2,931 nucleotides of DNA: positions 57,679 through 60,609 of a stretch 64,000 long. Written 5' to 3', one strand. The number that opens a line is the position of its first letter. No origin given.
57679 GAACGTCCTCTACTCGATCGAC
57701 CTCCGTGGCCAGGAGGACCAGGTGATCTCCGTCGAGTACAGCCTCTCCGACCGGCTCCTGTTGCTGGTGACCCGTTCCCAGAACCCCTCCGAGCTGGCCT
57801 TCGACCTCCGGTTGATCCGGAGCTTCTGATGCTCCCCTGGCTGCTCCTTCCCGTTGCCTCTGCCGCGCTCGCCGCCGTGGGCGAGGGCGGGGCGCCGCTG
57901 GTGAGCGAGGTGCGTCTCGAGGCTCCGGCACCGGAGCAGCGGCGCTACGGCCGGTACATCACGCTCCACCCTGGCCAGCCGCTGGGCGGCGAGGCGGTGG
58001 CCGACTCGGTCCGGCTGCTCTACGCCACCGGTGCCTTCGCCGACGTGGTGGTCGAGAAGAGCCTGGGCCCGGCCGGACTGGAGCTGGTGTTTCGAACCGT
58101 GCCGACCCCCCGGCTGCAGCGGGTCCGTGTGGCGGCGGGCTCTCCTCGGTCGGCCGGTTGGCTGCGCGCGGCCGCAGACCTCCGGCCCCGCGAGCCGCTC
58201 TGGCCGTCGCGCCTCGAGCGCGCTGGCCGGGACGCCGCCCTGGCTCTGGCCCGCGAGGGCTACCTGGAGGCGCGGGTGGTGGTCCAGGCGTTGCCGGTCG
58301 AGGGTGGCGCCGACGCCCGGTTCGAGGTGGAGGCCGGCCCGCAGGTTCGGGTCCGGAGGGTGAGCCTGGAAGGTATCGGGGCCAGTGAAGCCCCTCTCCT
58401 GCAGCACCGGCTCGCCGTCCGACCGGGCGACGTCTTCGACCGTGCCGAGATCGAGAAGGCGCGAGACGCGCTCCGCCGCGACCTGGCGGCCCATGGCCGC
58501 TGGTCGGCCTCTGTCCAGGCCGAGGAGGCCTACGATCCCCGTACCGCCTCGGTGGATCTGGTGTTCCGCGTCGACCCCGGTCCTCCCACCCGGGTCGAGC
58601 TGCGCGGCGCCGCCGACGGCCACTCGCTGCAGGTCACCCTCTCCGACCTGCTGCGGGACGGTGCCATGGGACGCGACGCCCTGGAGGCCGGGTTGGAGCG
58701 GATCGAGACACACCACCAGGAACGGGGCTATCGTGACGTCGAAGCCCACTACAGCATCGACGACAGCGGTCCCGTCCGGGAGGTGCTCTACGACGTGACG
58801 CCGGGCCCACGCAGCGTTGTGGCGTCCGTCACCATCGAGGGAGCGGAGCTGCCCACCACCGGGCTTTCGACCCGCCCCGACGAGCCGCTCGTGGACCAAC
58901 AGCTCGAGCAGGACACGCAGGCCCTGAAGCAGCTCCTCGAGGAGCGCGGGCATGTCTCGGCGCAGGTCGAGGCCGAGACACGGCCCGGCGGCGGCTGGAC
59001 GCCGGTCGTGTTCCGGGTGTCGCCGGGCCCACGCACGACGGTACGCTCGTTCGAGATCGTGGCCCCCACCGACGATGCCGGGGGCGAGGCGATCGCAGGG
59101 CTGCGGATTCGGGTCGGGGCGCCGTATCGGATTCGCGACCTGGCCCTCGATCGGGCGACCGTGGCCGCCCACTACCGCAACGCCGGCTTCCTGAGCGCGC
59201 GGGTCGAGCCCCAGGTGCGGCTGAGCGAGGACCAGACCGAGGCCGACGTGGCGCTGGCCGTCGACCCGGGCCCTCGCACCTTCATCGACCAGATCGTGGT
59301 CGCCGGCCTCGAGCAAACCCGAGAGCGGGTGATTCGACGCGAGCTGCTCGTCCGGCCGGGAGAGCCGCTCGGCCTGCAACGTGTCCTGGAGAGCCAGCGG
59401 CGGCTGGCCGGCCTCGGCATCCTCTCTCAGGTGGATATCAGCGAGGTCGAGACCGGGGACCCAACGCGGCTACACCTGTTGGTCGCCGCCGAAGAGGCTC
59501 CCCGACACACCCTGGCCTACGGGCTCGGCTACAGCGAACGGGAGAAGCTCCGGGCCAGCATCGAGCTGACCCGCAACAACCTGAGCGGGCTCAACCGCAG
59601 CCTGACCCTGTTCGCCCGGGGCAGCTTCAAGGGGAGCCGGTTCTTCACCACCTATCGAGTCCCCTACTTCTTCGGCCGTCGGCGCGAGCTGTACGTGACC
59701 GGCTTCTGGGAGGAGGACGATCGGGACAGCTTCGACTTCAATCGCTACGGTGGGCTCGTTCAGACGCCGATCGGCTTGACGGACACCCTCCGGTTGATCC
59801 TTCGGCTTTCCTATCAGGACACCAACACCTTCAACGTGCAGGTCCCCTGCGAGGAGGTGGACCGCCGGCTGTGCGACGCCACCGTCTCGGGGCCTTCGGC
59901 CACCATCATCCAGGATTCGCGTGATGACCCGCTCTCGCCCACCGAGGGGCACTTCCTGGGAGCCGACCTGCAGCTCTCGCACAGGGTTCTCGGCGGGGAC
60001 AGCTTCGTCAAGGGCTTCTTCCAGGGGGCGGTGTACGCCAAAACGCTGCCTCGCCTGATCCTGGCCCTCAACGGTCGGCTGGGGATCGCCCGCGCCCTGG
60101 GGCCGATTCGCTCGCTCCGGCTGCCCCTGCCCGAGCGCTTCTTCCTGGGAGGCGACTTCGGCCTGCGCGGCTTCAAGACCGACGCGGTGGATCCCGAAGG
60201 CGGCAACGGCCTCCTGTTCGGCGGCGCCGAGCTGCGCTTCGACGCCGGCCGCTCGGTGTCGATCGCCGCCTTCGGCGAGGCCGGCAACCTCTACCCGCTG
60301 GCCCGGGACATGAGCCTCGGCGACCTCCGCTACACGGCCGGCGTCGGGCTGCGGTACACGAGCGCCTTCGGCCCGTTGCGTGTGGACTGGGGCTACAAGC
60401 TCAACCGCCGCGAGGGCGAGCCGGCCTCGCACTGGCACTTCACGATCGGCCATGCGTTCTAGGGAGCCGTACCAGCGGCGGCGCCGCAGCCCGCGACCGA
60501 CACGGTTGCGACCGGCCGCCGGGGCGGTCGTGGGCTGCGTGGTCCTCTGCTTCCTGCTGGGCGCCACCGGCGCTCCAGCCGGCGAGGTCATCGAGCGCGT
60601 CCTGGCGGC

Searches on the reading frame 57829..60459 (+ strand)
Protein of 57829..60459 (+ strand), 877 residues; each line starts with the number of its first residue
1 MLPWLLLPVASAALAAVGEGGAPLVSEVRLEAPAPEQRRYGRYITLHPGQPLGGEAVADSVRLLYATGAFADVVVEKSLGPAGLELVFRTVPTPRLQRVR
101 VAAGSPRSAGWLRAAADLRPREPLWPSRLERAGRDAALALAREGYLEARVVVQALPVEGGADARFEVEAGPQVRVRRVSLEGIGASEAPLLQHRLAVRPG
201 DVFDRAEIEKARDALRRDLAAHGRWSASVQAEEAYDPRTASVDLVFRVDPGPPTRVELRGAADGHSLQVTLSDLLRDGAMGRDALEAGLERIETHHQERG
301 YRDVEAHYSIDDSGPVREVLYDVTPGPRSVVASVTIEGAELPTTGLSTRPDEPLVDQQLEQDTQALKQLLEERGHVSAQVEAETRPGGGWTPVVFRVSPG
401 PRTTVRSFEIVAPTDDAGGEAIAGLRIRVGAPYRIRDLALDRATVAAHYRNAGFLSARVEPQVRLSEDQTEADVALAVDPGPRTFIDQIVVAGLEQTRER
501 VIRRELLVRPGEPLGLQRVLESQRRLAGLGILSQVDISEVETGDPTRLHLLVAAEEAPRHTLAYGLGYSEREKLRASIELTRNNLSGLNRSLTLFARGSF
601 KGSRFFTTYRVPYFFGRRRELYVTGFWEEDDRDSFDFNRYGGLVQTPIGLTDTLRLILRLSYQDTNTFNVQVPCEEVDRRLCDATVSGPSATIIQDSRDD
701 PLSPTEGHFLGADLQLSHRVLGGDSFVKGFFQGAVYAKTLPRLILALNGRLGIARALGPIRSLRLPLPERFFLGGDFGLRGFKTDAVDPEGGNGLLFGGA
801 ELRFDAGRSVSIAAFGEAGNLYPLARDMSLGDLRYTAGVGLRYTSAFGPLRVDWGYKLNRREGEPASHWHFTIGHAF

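Call 10: search_protein_families(library=pfam, proteins=[window:57829-60459:+], max_evalue=0.001)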
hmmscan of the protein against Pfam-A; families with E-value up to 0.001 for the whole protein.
window:57829-60459:+ (877 aa): 2 families
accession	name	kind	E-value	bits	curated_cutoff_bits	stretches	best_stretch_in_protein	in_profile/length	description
PF01103.29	Omp85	-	4.3e-40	138.7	24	1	584-877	1-325/325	Omp85 superfamily domain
PF07244.20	POTRA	-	2.4e-39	134.4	21.3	4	173-251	1-79/79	Surface antigen variable number repeat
